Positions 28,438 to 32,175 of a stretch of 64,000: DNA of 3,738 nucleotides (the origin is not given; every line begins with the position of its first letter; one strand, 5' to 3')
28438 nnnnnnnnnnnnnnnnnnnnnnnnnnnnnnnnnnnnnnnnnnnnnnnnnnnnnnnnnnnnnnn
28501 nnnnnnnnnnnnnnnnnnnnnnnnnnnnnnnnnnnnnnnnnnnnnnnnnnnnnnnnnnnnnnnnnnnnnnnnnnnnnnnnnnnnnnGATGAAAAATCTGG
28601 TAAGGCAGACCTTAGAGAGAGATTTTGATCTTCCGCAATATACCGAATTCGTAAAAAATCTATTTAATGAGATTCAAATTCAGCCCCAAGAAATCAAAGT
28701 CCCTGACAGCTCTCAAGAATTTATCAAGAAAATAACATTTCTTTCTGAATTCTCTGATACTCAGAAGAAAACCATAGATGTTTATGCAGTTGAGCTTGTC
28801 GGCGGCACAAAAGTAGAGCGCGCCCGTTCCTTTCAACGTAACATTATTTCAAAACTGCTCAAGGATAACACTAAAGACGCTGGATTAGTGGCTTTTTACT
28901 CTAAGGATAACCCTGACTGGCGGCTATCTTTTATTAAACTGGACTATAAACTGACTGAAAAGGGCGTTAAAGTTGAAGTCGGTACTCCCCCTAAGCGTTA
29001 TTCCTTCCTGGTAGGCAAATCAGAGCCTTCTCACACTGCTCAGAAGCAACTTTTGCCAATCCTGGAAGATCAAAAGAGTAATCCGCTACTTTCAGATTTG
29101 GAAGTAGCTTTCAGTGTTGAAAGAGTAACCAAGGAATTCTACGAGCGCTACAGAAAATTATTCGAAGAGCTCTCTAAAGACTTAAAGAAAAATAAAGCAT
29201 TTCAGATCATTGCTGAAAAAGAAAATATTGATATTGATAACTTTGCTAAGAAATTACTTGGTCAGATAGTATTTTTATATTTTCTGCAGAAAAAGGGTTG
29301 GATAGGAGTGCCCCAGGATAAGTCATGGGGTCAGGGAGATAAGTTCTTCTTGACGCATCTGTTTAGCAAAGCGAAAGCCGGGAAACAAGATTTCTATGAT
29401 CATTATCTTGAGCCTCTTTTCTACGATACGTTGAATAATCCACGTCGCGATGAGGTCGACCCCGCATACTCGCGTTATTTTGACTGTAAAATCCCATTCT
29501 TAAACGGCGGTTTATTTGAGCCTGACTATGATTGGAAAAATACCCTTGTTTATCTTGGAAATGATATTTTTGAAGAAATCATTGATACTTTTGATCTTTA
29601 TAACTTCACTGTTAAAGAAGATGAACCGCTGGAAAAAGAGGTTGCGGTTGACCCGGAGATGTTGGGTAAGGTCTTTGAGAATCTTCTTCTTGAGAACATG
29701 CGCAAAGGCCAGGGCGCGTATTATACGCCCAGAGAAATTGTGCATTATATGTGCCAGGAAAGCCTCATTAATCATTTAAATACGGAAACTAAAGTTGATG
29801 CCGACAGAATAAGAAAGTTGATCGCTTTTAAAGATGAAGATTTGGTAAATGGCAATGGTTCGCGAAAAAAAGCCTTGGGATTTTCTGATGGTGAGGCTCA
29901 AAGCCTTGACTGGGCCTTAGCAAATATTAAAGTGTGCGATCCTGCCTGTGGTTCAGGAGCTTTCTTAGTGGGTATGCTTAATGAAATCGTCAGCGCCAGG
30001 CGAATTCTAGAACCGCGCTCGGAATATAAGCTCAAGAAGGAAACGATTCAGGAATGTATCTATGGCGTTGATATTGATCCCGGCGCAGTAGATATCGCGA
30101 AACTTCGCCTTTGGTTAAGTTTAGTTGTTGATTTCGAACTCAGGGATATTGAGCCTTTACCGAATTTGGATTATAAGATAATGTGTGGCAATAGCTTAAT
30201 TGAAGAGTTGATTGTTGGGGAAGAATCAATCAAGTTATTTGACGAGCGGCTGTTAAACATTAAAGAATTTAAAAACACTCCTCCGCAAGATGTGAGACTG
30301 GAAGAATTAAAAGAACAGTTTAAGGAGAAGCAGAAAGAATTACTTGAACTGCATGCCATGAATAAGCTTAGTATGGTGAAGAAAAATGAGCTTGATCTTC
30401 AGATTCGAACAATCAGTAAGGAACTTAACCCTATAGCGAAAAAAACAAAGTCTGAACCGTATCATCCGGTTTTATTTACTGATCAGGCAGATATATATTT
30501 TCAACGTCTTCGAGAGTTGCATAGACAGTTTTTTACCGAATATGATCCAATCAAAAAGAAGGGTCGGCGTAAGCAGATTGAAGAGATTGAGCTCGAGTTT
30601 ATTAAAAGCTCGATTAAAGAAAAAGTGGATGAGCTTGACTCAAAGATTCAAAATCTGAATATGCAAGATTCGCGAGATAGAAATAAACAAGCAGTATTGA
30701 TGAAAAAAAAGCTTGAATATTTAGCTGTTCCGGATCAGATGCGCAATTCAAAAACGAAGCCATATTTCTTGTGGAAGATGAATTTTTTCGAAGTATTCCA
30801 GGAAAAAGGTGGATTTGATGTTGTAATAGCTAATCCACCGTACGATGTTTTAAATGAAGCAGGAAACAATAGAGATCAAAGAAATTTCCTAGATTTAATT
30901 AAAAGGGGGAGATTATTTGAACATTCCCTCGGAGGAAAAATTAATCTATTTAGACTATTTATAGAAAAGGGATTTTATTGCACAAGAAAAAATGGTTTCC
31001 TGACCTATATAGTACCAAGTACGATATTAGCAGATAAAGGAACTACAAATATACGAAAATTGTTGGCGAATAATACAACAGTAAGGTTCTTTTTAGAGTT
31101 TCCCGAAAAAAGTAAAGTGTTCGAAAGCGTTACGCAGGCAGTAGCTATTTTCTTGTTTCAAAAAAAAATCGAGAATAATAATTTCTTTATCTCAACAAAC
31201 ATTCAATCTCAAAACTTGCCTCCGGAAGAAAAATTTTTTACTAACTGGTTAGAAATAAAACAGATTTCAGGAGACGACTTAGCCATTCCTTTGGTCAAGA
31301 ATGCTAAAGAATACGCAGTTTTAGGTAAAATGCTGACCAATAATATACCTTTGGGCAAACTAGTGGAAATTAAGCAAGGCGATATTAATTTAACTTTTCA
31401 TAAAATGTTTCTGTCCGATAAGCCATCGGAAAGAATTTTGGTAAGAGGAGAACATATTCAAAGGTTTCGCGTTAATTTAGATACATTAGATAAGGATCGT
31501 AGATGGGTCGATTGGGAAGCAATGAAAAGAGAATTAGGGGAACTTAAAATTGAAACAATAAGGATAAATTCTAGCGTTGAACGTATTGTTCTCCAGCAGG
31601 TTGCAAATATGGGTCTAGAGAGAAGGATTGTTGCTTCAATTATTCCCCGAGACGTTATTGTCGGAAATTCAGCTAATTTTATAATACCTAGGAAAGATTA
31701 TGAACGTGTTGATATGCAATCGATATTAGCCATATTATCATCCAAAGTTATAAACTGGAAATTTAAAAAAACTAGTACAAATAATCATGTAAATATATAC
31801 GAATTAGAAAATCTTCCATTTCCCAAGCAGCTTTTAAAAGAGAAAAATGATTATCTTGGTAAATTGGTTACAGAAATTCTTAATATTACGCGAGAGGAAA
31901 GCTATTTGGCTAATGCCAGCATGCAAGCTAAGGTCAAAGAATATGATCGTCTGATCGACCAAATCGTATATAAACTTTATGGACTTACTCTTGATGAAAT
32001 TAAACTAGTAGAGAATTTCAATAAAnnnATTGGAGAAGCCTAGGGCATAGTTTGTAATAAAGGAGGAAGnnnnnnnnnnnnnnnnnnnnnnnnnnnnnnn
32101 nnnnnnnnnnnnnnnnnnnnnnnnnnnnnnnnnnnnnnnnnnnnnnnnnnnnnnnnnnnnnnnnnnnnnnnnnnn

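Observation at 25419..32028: Translationally coupled PLD-nuclease–SNF2-helicase fusion plus PglX/Eco57I-like N6-adenine MTase: a candidate minimal DISARM-like or split Type-ISP-like restriction/defence module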

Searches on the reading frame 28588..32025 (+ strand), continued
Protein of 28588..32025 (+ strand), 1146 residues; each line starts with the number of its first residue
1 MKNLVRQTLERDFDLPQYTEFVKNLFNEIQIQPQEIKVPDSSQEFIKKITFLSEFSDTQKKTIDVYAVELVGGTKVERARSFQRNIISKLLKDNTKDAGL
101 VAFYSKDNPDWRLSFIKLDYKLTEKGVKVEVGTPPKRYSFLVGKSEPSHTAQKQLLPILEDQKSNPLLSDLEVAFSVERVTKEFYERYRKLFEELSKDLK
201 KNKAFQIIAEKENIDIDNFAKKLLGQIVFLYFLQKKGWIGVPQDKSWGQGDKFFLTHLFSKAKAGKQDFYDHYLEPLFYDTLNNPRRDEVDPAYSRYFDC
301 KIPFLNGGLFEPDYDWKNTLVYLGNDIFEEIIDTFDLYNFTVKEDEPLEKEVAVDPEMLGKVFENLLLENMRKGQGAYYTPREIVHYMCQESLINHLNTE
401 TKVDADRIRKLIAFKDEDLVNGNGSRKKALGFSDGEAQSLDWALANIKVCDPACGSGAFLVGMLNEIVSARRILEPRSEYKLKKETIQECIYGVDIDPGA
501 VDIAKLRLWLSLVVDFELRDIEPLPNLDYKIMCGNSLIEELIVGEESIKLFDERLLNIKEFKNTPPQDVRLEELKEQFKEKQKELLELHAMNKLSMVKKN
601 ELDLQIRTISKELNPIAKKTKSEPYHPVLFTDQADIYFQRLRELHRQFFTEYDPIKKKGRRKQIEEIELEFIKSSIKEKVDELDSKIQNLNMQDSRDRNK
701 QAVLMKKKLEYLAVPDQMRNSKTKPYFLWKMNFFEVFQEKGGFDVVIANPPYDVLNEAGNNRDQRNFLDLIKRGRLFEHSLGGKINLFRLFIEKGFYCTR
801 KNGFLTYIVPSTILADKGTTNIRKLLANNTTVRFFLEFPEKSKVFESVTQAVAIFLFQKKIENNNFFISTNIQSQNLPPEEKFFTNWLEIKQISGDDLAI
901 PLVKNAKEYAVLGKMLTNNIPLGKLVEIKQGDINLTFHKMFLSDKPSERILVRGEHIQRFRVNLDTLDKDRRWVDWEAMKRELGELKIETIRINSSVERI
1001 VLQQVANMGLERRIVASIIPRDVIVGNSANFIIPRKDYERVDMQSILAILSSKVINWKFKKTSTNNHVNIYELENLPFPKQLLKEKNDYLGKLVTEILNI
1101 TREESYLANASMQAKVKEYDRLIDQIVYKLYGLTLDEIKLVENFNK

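Call 67: predict_structure(alignment_id=A2)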
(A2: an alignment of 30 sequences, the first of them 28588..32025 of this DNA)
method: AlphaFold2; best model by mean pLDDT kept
length: 1146 residues; sequences in the alignment: 30
mean_pLDDT: 76.1   pTM: 0.47
mean pLDDT of the five models: 76.1, 75.9, 74.4, 72.2, 71.2
residues with pLDDT >= 90: 218; 70-90: 609; 50-70: 207; < 50: 112
segments of 3 or more residues with pLDDT < 50: 75-78, 122-126, 130-132, 286-290, 344-356, 417-425, 452-455, 494-498, 533-540, 553-568, 616-629, 722-732
pLDDT, mean of each block of 10 residues (from residue 1): 84 89 82 84 81 84 89 57 79 83 85 82 47 67 75 82 77 75 74 84 82 80 81 70 69 85 87 82 53 69 55 58 79 71 43 48 62 55 69 78 82 59 48 82 80 58 84 81 81 51 67 65 58 43 55 45 42 82 85 84 86 56 41 66 71 71 77 74 81 80 84 71 46 49 74 68 76 79 83 88 90 90 92 90 69 91 87 78 90 89 91 89 93 87 82 91 69 83 87 92 83 91 93 84 91 93 88 91 75 94 89 94 94 93 75
secondary structure, 60 per line:
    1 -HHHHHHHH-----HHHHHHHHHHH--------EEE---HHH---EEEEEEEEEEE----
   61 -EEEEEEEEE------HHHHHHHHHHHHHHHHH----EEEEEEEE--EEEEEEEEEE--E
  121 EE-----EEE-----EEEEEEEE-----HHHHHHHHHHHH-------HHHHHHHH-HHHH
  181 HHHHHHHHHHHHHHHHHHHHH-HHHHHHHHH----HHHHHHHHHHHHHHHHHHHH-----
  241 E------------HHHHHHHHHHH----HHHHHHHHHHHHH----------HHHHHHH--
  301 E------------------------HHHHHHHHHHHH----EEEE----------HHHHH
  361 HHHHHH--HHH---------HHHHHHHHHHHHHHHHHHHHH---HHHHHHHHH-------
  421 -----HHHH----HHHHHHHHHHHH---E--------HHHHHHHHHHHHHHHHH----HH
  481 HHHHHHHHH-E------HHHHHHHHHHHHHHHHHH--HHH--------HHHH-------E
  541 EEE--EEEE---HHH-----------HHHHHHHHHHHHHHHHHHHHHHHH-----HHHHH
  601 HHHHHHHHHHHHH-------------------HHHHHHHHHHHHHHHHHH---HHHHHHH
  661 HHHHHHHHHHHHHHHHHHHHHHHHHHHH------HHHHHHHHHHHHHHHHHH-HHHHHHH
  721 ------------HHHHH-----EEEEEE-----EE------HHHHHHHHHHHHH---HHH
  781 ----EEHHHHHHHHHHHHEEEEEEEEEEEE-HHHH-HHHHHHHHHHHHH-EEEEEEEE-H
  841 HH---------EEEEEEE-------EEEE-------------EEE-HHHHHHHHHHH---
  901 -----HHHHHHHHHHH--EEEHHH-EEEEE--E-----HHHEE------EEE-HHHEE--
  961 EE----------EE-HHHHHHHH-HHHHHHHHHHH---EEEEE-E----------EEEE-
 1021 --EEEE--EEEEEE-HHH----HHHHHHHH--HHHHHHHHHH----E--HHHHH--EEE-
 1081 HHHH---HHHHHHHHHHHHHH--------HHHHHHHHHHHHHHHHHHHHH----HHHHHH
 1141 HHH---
elements in order (helices of 4 or more, strands of 3 or more residues): H2-9 H15-25 E34-36 E46-56 E62-70 H77-93 E98-105 E108-117 E120-122 E128-130 E136-143 H149-160 H168-175 H177-201 H203-211 H216-235 H254-264 H269-281 H292-298 H326-337 E342-345 H356-366 H381-401 H405-413 H426-429 H434-445 H458-474 H479-489 H498-515 H529-532 E540-543 E546-549 H567-590 H596-613 H633-650 H654-688 H695-712 H714-720 H733-737 E743-748 H762-774 H787-798 E799-810 H812-815 H817-829 E831-838 E852-858 E866-869 E883-885 H887-897 H906-916 E919-921 E926-930 E950-952 H976-983 H985-995 E999-1003 E1016-1019 E1023-1026 E1029-1034 H1043-1050 H1053-1062 H1070-1074 E1077-1079 H1081-1084 H1088-1101 H1110-1130 H1135-1143

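Call 69: fold_search(model_id=the predicted structure, library=pdb)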
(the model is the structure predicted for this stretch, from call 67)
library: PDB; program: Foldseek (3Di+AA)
matches with E <= 10: 531; with E <= 0.001: 76
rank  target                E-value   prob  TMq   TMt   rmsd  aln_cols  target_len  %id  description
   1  9ewz_C                6.1e-18  1.00  0.31  0.30  22.1      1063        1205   12  Cryo-EM structure of the E. coli BrxX methyltransferase in complex with DNA (released 2025-03-05)
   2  8q56_A                1.1e-16  1.00  0.32  0.30  23.6      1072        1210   12  PglX methyltransferase of Salmonella BREX phage defence system (aka BrxX) bound to inhibitor Ocr (released 2024-08-21)
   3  8c45_B                8.7e-16  1.00  0.31  0.30  21.7      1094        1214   13  PglX methyltransferase from the Salmonella BREX phage defence system (aka BrxX) (released 2024-07-10)
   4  8cxy_C                1.7e-15  1.00  0.28  0.56  15.4       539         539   14  CamA Adenine Methyltransferase Complexed to Cognate Substrate DNA and Inhibitor N6-(2-Phenethyl)adenosine (Compound 8) (released 2023-01-11)
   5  7rfn_A                2.4e-15  1.00  0.28  0.56  15.6       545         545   13  CamA Adenine Methyltransferase Complexed to Cognate Substrate DNA and Inhibitor SGC8158 (released 2021-09-15)
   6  8cxx_A                2.6e-15  1.00  0.28  0.56  15.7       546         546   13  CamA Adenine Methyltransferase Complexed to Cognate Substrate DNA and Compound 6 (released 2023-01-11)
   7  8fs2_A                2.6e-15  1.00  0.28  0.57  15.6       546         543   13  CamA Adenine Methyltransferase Complexed to Cognate Substrate DNA and Inhibitor 11b (YD907) (released 2023-05-10)
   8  7lnj_C                3.1e-15  1.00  0.27  0.54  16.0       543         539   14  CamA Adenine Methyltransferase Complexed to Cognate Substrate DNA (released 2021-05-19)
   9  8cxw_A                3.3e-15  1.00  0.28  0.57  15.7       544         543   13  CamA Adenine Methyltransferase Complexed to Cognate Substrate DNA and Inhibitor piclidenoson (Compound 4) (released 2023-01-11)
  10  8c45_A                4.0e-15  1.00  0.29  0.28  22.5      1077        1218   13  PglX methyltransferase from the Salmonella BREX phage defence system (aka BrxX) (released 2024-07-10)
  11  7lni_C                4.2e-15  1.00  0.27  0.55  15.9       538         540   14  SeMet CamA Adenine Methyltransferase Complexed to Cognate Substrate DNA (released 2021-05-19)
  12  8vpg_C                4.9e-15  1.00  0.28  0.56  14.7       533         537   14  CamA Adenine Methyltransferase Complexed to Cognate Substrate DNA and Containing Quinoline-based SGI-1027 Analog 455 (released 2024-09-25)
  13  7lni_A                4.9e-15  1.00  0.29  0.57  15.4       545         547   14  SeMet CamA Adenine Methyltransferase Complexed to Cognate Substrate DNA (released 2021-05-19)
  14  7rfn_C                5.2e-15  1.00  0.28  0.55  15.7       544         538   15  CamA Adenine Methyltransferase Complexed to Cognate Substrate DNA and Inhibitor SGC8158 (released 2021-09-15)
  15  7lnj_B                5.6e-15  1.00  0.28  0.55  15.1       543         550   14  CamA Adenine Methyltransferase Complexed to Cognate Substrate DNA (released 2021-05-19)
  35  8zek_A                1.8e-14  1.00  0.31  0.30  21.7      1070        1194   13  Cryo-EM structure of the E. coli BrxX methyltransferase complexed with Ocr (released 2024-12-11)
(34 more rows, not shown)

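Call 78: search_protein_families(library=pfam, proteins=[L090:9221-9892:+, L087:9279-10562:+, L089:9173-9955:+], max_evalue=0.001)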
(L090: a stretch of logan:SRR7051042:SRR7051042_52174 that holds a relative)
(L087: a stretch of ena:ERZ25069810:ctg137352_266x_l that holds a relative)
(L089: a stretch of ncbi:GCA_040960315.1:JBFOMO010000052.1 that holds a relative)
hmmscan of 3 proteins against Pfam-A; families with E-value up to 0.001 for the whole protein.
L090:9221-9892:+ (224 aa): 2 families
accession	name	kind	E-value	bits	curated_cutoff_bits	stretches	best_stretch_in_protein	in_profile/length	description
PF12705.13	PDDEXK_1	-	4.8e-13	50.1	22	1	41-215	68-242/247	PD-(D/E)XK nuclease superfamily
PF01930.23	Cas_Cas4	-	8e-05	23.2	22.7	0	91-215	44-154/160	Domain of unknown function DUF83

L087:9279-10562:+ (428 aa): 0 families

L089:9173-9955:+ (261 aa): 0 families

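Call 91: search_dna_similar(query=window:28588-32025:+, collection=plasmids, mode=protein, max_evalue=1e-40, max_rows=30)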
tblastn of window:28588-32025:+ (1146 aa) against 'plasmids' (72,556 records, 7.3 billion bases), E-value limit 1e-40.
Records with a match: 18; places in all: 18; records where one place covers at least 80% of the query: 0.
Best place of each record, by identity: <60% 18.
By first word of the organism name: Lactococcus 4; Nostoc 3; Prevotella 2; Haloferax 2; Halorussus 2; Calothrix 1; Microcystis 1; Deinococcus 1; Planktothrix 1; Lactiplantibacillus 1.
By predicted mobility (MOB-suite, as given by PLSDB): non-mobilizable 15; mobilizable 2; conjugative 1.
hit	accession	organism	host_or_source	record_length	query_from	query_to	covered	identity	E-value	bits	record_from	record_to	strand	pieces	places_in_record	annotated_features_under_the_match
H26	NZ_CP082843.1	Prevotella nigrescens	-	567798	57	752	61%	33.7%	2e-89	326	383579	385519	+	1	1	N-6 DNA methylase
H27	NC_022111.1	Prevotella sp. oral taxon 299 str. F0039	Homo sapiens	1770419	5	536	46%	38.6%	7e-90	327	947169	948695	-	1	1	none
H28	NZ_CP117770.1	Nostoc sp. UHCC 0926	whole organism,lichen surface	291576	140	548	36%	39.4%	7e-73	275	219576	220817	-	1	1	TaqI-like C-terminal specificity domain-containing protein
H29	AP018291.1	Calothrix sp. NIES-4105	-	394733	174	548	33%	42.6%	9e-77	286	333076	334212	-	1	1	hypothetical protein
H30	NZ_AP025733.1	Nostoc cf. commune SO-36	-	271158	140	548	36%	38.7%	3e-71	270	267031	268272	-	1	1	TaqI-like C-terminal specificity domain-containing protein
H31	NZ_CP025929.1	Microcystis aeruginosa NIES-2481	cell culture,freshwater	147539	140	548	36%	38.4%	1e-67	258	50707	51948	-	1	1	N-6 DNA methylase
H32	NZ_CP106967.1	Haloferax alexandrinus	-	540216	79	541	40%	34.0%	2e-59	233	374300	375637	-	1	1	DNA methyltransferase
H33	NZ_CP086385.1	Deinococcus radiophilus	Harpadon nehereus,cell culture,2 Mrad ...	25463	112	547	38%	35.8%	1e-65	252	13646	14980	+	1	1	N-6 DNA methylase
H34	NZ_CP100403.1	Halorussus aquaticus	cell culture,saline soil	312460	79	541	40%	33.1%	1e-58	229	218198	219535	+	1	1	DNA methyltransferase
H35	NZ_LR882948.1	Planktothrix agardhii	-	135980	174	541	32%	40.7%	8e-70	265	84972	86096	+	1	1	DNA methyltransferase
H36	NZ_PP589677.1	Lactococcus sp.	Bacterial culture,Dairy environment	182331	174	548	33%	35.4%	7e-50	202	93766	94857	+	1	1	N-6 DNA methylase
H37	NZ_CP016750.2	Lactococcus cremoris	Single cell,Dairy fermentation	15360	174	548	33%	35.1%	3e-49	200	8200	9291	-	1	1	N-6 DNA methylase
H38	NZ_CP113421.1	Lactiplantibacillus plantarum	pure culture,Chinese sauerkraut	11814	174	538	32%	35.9%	7e-50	201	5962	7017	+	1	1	Eco57I restriction-modification methylase domain-containing protein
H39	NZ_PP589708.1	Lactococcus sp.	Bacterial culture,Dairy environment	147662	174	548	33%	34.6%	5e-48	196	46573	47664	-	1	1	N-6 DNA methylase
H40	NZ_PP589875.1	Lactococcus sp.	Bacterial culture,Dairy environment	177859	174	548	33%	34.6%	5e-48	196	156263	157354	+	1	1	N-6 DNA methylase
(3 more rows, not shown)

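Call 92: get_annotated_region(hit=H37, flank=7000)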
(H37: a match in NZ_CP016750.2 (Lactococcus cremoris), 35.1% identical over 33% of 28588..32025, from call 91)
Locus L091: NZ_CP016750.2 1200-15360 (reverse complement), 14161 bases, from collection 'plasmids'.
description: Lactococcus cremoris strain JM1 plasmid pJM1F, complete sequence
organism: Lactococcus cremoris (NCBI taxid 1359)
taxonomy: Bacteria; Bacillota; Bacilli; Lactobacillales; Streptococcaceae; Lactococcus; Lactococcus cremoris
host: -; source: Single cell,Dairy fermentation; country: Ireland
typing (MOB-suite, as given by PLSDB): non-mobilizable; replicon Inc11
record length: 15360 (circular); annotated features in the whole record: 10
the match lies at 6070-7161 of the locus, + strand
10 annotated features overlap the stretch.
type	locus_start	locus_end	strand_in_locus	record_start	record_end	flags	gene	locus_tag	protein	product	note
CDS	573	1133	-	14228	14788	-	-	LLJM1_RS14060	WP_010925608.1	recombinase family protein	GO:0006310 - DNA recombination [Evidence IEA]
CDS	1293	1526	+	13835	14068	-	-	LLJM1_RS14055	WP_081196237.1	hypothetical protein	-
CDS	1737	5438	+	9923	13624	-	-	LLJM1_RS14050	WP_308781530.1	DEAD/DEAH box helicase family protein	-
CDS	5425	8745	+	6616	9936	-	-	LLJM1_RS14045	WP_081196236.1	N-6 DNA methylase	GO:0006306 - DNA methylation [Evidence IEA]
CDS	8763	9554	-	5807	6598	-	-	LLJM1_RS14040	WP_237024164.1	TaqI-like C-terminal specificity domain-containing protein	-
CDS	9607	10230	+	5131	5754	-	-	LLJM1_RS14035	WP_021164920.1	master DNA invertase Mpi family serine-type recombinase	-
CDS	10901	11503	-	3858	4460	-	-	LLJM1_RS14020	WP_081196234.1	replication protein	-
CDS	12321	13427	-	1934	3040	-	-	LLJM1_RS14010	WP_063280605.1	restriction endonuclease subunit S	GO:0006304 - DNA modification [Evidence IEA]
CDS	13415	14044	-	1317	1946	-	-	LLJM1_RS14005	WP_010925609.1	DUF536 domain-containing protein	-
CDS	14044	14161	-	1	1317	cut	-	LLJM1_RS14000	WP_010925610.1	RepB family plasmid replication initiator protein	GO:0006270 - DNA replication initiation [Evidence IEA]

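Call 93: get_annotated_region(hit=H26, flank=7000)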
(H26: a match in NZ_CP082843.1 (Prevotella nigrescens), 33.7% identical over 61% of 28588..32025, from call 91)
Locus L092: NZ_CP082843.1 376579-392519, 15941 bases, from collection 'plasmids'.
description: Prevotella nigrescens strain FDAARGOS_1486 plasmid unnamed, complete sequence
organism: Prevotella nigrescens (NCBI taxid 28133)
taxonomy: Bacteria; Bacteroidota; Bacteroidia; Bacteroidales; Prevotellaceae; Prevotella; Prevotella nigrescens
host: -; source: -; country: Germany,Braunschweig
typing (MOB-suite, as given by PLSDB): non-mobilizable; mating-pair formation MPF_T
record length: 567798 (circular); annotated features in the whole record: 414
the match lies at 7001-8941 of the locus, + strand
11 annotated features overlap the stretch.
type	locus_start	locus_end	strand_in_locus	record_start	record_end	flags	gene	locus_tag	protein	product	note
CDS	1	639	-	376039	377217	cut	-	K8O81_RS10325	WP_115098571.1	IS4 family transposase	-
CDS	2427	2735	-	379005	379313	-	-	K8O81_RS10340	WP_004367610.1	DUF3853 family protein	-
CDS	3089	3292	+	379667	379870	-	-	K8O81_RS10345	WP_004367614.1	helix-turn-helix transcriptional regulator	-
CDS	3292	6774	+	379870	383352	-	-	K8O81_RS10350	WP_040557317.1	helicase-related protein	-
CDS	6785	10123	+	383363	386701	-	-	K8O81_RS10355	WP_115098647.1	N-6 DNA methylase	GO:0006306 - DNA methylation [Evidence IEA]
CDS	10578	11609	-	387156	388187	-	-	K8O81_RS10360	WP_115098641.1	Eco57I restriction-modification methylase domain-containing protein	GO:0006304 - DNA modification [Evidence IEA]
CDS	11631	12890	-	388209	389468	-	-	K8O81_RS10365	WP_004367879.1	ATP-binding protein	-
CDS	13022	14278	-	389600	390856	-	-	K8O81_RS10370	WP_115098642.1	Eco57I restriction-modification methylase domain-containing protein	GO:0006304 - DNA modification [Evidence IEA]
CDS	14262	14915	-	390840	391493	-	-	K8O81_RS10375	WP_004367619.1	master DNA invertase Mpi family serine-type recombinase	-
CDS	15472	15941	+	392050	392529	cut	-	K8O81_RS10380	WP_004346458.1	hypothetical protein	-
CDS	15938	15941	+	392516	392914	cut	-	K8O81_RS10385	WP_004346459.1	hypothetical protein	-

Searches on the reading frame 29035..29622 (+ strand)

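Call 125: search_protein_families(library=pfam, proteins=[window:29035-29622:+], max_evalue=5)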
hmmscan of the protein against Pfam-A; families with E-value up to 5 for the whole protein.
window:29035-29622:+ (196 aa): 1 family
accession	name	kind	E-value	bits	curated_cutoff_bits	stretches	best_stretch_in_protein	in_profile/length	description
PF23189.1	UPF0261_C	-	0.23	11.1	27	1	37-78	174-214/218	Uncharacterised protein family (UPF0261) C-terminal domain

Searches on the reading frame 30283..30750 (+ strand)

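Call 125: search_protein_families(library=pfam, proteins=[window:30283-30750:+], max_evalue=5)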
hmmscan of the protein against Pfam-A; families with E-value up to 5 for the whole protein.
window:30283-30750:+ (156 aa): 2 families
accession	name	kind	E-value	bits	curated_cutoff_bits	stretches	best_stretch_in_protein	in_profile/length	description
PF10543.14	ORF6N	-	0.48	11.2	27.8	1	6-68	25-78/86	ORF6N domain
PF14282.11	FlxA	-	1.2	9.7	26.3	0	5-52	18-69/101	FlxA-like protein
